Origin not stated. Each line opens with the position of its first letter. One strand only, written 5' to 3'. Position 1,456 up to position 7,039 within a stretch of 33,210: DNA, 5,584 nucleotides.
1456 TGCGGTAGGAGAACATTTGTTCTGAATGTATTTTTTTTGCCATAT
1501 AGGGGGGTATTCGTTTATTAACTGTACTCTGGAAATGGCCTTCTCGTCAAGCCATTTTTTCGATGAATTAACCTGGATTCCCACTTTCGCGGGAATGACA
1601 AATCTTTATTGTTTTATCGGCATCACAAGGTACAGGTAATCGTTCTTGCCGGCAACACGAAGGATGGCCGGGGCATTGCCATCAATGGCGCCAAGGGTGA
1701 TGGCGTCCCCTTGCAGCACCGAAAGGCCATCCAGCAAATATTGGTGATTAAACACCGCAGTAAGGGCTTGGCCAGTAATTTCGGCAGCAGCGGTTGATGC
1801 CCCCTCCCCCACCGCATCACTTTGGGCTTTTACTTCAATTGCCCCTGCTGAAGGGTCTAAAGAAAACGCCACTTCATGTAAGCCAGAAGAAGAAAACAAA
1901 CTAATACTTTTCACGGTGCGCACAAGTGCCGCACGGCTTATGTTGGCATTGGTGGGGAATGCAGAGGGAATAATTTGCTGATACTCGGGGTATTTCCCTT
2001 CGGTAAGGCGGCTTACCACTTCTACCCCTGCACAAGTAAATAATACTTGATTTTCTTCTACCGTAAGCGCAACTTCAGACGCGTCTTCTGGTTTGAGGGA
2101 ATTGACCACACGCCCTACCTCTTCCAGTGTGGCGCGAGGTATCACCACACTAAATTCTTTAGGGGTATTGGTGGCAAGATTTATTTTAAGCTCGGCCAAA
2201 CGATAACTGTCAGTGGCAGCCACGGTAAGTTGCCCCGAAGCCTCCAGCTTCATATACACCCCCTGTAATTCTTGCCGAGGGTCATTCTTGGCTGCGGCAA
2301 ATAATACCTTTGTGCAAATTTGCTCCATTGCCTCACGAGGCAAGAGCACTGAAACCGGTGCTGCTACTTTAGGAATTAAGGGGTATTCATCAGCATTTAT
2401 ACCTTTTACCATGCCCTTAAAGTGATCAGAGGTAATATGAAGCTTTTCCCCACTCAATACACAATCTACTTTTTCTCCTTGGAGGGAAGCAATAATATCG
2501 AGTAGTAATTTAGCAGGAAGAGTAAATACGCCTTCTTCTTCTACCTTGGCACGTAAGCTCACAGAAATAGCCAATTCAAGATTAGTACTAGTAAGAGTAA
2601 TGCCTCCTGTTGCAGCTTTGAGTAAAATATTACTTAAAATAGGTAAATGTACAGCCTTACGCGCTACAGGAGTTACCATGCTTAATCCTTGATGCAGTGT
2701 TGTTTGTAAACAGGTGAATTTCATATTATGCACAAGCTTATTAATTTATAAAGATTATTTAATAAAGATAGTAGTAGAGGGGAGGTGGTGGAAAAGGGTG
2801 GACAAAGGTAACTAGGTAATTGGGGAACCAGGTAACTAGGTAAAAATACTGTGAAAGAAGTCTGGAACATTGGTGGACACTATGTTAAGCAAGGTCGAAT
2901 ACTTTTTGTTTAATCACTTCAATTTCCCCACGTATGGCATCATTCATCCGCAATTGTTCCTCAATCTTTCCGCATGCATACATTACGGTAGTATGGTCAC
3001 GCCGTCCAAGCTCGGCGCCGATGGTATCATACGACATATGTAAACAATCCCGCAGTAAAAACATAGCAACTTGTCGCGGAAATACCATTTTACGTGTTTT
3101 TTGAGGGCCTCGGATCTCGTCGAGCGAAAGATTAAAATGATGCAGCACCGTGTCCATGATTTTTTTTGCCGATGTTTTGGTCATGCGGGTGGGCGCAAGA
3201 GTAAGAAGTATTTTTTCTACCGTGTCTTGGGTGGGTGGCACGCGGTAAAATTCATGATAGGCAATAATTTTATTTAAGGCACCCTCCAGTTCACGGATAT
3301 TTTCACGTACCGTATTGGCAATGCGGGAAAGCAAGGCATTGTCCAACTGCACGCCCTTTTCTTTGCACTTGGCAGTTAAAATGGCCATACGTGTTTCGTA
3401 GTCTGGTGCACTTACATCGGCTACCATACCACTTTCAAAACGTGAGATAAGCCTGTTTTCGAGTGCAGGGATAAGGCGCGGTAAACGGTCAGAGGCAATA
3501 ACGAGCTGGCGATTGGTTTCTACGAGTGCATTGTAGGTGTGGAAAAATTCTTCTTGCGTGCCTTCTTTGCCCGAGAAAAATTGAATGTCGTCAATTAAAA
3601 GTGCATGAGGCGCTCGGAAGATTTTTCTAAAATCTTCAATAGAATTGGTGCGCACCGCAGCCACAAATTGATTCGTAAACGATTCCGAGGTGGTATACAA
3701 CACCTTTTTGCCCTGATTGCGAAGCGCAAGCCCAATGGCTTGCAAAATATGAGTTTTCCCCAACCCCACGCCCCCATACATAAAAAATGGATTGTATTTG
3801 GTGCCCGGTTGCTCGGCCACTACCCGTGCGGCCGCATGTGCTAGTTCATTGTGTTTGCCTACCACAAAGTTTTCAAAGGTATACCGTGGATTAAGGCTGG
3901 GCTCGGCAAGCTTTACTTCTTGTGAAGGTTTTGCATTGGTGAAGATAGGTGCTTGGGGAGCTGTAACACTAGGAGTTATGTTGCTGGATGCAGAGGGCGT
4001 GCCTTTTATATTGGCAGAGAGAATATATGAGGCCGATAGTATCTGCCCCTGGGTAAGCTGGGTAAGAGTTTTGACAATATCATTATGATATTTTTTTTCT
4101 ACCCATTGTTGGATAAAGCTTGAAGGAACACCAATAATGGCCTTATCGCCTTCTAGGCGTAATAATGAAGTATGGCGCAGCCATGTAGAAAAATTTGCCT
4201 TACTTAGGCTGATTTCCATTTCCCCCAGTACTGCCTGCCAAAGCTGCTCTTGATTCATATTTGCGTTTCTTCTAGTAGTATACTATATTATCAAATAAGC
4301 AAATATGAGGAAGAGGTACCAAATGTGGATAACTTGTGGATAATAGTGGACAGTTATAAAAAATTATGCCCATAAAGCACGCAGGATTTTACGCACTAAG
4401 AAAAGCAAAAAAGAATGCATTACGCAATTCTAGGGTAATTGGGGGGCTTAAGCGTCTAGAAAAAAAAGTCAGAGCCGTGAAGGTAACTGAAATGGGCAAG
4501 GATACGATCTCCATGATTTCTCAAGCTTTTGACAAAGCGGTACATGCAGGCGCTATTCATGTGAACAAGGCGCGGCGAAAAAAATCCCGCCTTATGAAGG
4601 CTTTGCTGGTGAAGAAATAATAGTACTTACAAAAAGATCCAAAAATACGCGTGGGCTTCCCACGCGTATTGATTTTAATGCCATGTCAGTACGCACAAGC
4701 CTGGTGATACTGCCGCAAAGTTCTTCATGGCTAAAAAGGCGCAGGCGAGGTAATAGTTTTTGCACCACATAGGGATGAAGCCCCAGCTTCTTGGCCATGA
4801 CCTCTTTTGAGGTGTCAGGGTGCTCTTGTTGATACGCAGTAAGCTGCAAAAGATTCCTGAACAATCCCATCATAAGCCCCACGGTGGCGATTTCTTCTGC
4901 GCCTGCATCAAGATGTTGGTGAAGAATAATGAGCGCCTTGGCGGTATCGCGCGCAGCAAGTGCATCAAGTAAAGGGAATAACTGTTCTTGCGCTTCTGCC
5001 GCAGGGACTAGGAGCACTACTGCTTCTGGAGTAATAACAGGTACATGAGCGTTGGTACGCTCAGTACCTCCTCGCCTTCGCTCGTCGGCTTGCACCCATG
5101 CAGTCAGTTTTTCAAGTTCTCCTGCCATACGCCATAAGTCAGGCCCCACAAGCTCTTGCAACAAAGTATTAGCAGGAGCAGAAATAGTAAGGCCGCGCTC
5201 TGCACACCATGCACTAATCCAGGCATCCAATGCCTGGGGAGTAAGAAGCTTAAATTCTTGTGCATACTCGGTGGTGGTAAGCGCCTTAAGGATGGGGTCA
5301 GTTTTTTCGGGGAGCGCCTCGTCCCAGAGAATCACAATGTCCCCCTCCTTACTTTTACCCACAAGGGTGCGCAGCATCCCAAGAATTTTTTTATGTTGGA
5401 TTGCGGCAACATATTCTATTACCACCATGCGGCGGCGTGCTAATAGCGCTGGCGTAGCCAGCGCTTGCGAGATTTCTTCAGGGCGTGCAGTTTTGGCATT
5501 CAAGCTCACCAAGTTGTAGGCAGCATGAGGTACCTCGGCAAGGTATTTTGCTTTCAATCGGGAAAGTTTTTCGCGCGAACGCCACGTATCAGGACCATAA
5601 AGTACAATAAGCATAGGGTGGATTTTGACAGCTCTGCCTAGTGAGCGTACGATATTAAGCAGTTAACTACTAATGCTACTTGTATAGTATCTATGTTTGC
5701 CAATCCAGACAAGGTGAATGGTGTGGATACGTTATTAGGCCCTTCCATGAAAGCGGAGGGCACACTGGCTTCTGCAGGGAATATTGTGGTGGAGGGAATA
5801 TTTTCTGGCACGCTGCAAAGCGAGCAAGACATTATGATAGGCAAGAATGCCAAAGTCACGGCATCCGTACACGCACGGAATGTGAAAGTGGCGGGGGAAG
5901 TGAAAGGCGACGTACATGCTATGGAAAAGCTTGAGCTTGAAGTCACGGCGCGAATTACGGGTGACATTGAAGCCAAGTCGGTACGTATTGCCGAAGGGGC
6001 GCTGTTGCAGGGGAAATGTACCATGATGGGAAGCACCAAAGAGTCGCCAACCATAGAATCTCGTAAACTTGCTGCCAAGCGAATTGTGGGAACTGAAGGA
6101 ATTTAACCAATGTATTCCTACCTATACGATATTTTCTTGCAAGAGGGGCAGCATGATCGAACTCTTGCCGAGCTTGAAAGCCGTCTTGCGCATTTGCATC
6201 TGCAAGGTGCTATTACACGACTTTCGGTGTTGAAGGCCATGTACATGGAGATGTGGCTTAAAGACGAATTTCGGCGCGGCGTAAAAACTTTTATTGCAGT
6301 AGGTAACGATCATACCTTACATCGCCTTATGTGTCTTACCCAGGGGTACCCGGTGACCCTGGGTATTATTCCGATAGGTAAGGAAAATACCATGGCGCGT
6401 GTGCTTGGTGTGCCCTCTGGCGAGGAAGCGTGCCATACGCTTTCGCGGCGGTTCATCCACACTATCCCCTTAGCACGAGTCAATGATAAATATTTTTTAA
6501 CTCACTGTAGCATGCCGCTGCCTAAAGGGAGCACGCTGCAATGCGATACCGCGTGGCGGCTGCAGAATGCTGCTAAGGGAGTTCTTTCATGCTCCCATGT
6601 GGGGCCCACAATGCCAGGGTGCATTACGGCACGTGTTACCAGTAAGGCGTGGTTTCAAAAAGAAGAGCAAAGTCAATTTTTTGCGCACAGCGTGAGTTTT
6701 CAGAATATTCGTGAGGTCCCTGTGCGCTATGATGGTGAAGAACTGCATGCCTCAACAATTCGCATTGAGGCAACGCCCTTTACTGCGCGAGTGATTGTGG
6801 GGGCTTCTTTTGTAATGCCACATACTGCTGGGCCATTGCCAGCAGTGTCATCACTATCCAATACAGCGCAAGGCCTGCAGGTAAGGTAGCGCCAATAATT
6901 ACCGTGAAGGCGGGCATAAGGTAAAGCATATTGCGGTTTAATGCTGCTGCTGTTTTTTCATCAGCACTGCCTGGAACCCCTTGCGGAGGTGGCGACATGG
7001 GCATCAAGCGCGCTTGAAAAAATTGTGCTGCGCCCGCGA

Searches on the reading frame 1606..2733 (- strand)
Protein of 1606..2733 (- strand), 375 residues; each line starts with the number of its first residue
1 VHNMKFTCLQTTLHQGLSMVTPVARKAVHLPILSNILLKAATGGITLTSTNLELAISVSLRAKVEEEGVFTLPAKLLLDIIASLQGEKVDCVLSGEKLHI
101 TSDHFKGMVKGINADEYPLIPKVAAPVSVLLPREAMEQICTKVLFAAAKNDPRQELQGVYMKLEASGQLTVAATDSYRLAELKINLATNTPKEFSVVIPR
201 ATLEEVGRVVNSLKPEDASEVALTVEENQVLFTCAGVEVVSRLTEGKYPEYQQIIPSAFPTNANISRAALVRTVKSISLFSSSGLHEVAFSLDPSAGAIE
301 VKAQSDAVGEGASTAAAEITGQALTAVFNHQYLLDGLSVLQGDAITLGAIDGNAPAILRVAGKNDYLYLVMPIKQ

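Call 64: search_protein_families(library=pfam, proteins=[window:1606-2733:-], max_evalue=0.01)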
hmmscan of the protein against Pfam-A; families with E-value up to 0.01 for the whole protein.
window:1606-2733:- (375 aa): 3 families
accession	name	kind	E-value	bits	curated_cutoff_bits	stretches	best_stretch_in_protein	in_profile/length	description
PF02767.21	DNA_pol3_beta_2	-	1.6e-25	90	27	1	131-250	2-116/116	DNA polymerase III beta subunit, central domain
PF00712.24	DNA_pol3_beta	-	8.7e-24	84.4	24.4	1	4-121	1-120/120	DNA polymerase III beta subunit, N-terminal domain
PF02768.20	DNA_pol3_beta_3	-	8.7e-17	61.5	27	1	253-373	2-120/121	DNA polymerase III beta subunit, C-terminal domain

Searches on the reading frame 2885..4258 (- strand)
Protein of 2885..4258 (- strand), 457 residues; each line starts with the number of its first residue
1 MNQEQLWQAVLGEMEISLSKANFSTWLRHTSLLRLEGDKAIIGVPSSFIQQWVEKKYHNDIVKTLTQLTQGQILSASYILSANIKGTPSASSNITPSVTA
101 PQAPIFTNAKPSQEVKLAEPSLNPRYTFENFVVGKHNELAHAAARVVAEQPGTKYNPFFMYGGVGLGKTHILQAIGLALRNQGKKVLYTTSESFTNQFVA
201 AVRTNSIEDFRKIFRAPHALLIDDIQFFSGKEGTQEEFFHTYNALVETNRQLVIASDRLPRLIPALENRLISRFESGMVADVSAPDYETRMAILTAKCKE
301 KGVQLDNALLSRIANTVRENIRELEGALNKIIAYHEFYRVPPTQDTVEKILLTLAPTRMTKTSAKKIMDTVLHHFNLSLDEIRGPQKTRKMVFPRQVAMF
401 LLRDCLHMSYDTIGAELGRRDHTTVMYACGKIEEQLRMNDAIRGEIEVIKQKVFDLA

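Call 64: search_protein_families(library=pfam, proteins=[window:2885-4258:-], max_evalue=0.01)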
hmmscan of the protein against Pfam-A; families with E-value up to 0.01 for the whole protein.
window:2885-4258:- (457 aa): 8 families
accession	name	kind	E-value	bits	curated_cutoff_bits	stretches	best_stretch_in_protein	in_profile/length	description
PF00308.24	Bac_DnaA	-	1.5e-63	214.2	23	1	122-280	1-161/162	Bacterial DnaA ATPAse domain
PF08299.17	Bac_DnaA_C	-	2.2e-24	85.7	31.5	1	365-432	2-69/69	Bacterial dnaA protein helix-turn-helix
PF11638.13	DnaA_N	-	3.1e-13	49.7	24.6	1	5-65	2-63/65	DnaA N-terminal domain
PF01695.23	IstB_IS21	-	5.5e-08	33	24.1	1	159-257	96-193/238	IstB-like ATP binding protein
PF00004.35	AAA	-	4.5e-05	24.4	21.2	1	160-275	3-128/131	ATPase family associated with various cellular activities (AAA)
PF01637.24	ATPase_2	-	0.00057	20.2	33.2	1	154-278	19-139/225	ATPase domain predominantly from Archaea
PF05970.20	PIF1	-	0.003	17.6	25.9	1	153-192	20-59/223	PIF1-like helicase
PF25199.1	nSTAND_NTPase5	-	0.0034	17.7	34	1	146-230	32-110/145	Novel STAND NTPase 5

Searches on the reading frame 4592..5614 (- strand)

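Call 64: search_protein_families(library=pfam, proteins=[window:4592-5614:-], max_evalue=0.01)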
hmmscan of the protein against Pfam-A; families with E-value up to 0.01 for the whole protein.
window:4592-5614:- (340 aa): 2 families
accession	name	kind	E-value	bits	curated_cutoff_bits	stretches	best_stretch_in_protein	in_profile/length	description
PF21694.2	DNA_pol3_delta_C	-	1.1e-18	67.8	27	1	210-329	2-118/121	DNA polymerase III delta subunit, C-terminal domain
PF12169.13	DNA_pol3_gamma3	-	0.00014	22.1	24.4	1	209-267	15-73/143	DNA polymerase III subunits gamma and tau domain III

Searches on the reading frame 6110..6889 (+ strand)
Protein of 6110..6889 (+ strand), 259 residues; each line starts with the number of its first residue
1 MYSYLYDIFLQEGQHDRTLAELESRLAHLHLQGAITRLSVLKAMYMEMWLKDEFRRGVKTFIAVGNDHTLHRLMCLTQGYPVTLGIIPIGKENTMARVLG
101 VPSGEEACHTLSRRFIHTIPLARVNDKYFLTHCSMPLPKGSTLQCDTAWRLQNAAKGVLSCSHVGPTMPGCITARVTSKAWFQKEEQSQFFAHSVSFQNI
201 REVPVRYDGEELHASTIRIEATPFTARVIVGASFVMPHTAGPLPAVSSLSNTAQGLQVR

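Call 16: search_protein_families(library=pfam, proteins=[window:6110-6889:+], max_evalue=0.001)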
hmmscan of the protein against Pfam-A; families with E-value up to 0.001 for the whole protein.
window:6110-6889:+ (259 aa): 1 family
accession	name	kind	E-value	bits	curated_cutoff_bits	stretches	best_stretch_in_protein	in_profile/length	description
PF00781.29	DAGK_cat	-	5.7e-06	26.4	23.6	1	49-123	47-124/125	Diacylglycerol kinase catalytic domain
